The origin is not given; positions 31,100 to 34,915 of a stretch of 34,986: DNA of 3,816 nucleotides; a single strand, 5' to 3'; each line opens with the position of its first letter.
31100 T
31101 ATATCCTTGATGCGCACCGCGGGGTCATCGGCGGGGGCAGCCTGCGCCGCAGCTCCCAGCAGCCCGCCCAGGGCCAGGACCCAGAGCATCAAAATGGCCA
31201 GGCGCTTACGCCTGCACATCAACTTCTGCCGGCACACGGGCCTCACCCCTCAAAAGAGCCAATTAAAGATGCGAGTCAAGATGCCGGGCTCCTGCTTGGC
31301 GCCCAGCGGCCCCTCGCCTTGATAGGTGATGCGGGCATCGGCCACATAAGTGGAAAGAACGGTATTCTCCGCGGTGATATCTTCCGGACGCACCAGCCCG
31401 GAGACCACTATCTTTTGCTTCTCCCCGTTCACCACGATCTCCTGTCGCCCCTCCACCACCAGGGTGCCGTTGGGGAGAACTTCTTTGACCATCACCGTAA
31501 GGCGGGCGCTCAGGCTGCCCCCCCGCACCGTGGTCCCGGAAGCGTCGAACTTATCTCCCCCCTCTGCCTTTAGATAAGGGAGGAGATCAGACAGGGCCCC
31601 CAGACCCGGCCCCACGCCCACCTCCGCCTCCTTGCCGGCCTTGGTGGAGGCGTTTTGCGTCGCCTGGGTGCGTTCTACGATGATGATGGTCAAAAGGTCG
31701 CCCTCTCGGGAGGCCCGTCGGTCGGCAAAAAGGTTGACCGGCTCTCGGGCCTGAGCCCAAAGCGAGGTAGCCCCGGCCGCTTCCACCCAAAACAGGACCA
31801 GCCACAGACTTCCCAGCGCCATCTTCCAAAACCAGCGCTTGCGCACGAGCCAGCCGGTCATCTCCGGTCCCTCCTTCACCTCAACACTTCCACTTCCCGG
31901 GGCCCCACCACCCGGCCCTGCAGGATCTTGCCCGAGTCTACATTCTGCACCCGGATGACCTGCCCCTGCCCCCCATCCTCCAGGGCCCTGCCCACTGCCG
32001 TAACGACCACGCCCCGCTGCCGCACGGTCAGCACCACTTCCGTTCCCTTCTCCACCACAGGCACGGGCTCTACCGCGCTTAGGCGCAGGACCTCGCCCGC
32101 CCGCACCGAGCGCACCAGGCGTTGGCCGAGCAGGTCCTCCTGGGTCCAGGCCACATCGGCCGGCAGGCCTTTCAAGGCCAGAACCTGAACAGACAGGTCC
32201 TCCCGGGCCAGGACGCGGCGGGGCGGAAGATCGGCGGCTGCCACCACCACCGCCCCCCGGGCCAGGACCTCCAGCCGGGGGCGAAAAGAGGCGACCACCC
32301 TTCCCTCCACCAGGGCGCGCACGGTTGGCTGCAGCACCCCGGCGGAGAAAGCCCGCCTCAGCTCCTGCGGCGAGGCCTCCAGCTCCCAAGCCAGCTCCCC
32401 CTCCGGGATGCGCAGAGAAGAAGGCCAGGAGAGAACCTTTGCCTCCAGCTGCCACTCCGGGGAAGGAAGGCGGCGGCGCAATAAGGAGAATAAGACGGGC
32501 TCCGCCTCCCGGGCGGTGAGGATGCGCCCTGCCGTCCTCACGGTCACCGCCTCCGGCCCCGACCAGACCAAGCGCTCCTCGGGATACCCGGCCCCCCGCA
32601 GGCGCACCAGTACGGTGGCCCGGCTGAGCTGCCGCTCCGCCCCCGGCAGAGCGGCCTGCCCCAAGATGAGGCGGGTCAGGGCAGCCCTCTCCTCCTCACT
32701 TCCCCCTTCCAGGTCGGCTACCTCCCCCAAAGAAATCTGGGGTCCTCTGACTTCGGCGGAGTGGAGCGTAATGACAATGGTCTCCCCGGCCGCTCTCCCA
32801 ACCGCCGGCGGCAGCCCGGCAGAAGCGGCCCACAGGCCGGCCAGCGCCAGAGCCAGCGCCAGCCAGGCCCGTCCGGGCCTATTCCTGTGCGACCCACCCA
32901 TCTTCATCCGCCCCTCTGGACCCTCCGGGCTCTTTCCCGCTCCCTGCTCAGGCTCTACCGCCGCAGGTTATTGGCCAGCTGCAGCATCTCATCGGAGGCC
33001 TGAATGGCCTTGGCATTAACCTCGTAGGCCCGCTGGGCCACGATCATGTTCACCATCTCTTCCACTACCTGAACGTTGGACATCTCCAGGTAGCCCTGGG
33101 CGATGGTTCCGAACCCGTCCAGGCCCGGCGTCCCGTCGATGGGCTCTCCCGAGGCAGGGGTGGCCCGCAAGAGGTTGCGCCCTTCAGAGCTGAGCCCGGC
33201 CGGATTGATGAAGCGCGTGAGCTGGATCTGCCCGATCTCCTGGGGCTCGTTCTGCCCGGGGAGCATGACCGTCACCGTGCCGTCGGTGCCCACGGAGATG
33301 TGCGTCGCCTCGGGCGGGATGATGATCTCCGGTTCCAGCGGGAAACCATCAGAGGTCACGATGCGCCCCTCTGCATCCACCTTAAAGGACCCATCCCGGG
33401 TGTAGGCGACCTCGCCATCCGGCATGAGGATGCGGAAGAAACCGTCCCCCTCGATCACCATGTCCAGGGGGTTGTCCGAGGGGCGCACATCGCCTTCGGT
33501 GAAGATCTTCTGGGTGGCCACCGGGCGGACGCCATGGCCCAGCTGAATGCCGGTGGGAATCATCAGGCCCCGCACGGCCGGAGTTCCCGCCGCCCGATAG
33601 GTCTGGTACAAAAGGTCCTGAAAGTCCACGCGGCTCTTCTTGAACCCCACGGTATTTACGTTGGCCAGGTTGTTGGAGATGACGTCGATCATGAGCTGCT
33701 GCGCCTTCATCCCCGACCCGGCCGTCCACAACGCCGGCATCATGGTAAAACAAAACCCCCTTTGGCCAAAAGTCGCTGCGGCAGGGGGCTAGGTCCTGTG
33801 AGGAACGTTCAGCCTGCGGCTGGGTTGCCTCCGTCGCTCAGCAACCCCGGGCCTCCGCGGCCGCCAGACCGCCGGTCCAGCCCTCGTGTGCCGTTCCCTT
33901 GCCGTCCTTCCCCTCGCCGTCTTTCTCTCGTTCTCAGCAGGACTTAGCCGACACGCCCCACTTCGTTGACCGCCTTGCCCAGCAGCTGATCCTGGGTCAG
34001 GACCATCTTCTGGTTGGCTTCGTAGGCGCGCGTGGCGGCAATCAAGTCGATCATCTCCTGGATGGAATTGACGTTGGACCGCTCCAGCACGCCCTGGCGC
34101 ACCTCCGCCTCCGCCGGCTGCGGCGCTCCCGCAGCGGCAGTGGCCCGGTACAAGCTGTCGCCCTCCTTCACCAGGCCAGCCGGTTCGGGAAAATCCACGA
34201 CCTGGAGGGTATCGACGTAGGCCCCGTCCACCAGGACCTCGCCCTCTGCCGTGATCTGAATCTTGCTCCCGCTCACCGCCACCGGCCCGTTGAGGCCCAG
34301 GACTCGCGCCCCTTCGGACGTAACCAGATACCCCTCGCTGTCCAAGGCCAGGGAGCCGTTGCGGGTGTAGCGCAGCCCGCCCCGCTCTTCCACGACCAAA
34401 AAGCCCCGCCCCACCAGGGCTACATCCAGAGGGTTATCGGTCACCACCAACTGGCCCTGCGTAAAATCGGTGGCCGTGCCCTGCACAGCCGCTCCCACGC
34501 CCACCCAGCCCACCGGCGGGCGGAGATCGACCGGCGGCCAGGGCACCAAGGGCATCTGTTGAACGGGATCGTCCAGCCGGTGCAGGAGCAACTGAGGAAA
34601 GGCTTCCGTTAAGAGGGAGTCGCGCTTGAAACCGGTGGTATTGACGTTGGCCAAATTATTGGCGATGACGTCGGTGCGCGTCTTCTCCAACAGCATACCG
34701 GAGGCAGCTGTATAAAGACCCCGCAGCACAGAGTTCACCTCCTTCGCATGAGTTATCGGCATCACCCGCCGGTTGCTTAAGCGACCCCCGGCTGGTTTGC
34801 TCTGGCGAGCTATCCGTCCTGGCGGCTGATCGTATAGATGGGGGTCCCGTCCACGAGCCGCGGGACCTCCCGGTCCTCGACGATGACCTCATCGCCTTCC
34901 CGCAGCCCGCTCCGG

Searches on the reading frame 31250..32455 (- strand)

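Call 8: search_protein_families(library=pfam, proteins=[window:31250-32455:-])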
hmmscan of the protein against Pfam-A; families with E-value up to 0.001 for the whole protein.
window:31250-32455:- (401 aa): 1 family
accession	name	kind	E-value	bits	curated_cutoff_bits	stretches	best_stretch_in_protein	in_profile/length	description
PF02107.21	FlgH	-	5.7e-53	179.5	27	1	229-400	4-170/172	Flagellar L-ring protein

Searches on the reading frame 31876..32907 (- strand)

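Call 8: search_protein_families(library=pfam, proteins=[window:31876-32907:-])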
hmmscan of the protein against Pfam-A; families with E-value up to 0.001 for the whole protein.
window:31876-32907:- (343 aa): 2 families
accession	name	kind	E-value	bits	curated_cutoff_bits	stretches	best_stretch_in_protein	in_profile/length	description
PF13144.11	ChapFlgA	-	3.8e-30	104.9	23.8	1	219-341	2-122/122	Chaperone for flagella basal body P-ring formation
PF08666.17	SAF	-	9.9e-08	32.9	21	1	219-279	2-62/63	SAF domain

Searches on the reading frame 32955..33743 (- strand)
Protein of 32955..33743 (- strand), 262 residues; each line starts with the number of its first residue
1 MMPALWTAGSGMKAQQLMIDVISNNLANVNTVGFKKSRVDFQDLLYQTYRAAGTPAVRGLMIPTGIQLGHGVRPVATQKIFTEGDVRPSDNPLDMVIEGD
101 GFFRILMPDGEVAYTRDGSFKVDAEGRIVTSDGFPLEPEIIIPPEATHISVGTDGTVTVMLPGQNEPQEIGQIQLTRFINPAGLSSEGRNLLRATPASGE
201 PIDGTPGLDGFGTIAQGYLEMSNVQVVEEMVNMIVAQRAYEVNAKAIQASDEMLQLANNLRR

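Call 8: search_protein_families(library=pfam, proteins=[window:32955-33743:-])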
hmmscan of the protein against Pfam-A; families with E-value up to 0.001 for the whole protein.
window:32955-33743:- (262 aa): 3 families
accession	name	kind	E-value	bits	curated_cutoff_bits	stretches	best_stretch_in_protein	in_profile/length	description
PF22692.1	LlgE_F_G_D1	-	1.1e-27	96.4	27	1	97-159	2-64/64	Flagellar hook protein FlgE/F/G D1 domain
PF06429.18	Flg_bbr_C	-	6.6e-22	77.2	23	1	215-260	1-46/46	Flagellar basal body rod FlgEFG protein C-terminal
PF00460.25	Flg_bb_rod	-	3.5e-12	46.5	20.7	1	7-35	3-31/31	Flagella basal body rod protein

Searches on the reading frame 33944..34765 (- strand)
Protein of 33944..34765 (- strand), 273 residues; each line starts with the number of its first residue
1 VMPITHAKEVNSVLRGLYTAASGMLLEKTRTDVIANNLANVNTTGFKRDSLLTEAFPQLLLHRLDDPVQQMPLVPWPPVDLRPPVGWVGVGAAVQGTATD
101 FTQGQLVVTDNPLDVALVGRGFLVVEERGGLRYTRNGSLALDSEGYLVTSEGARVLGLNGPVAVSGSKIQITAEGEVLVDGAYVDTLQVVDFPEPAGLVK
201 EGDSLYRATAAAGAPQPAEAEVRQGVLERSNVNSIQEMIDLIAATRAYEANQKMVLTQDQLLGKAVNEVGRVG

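Call 8: search_protein_families(library=pfam, proteins=[window:33944-34765:-])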
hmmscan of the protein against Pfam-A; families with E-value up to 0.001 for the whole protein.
window:33944-34765:- (273 aa): 3 families
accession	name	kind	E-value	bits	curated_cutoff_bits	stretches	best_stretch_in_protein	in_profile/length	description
PF06429.18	Flg_bbr_C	-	4.4e-18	65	23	1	223-267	1-45/46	Flagellar basal body rod FlgEFG protein C-terminal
PF00460.25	Flg_bb_rod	-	7.7e-12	45.4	20.7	1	17-47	1-31/31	Flagella basal body rod protein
PF22692.1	LlgE_F_G_D1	-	1.1e-11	45.1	27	1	116-178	1-63/64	Flagellar hook protein FlgE/F/G D1 domain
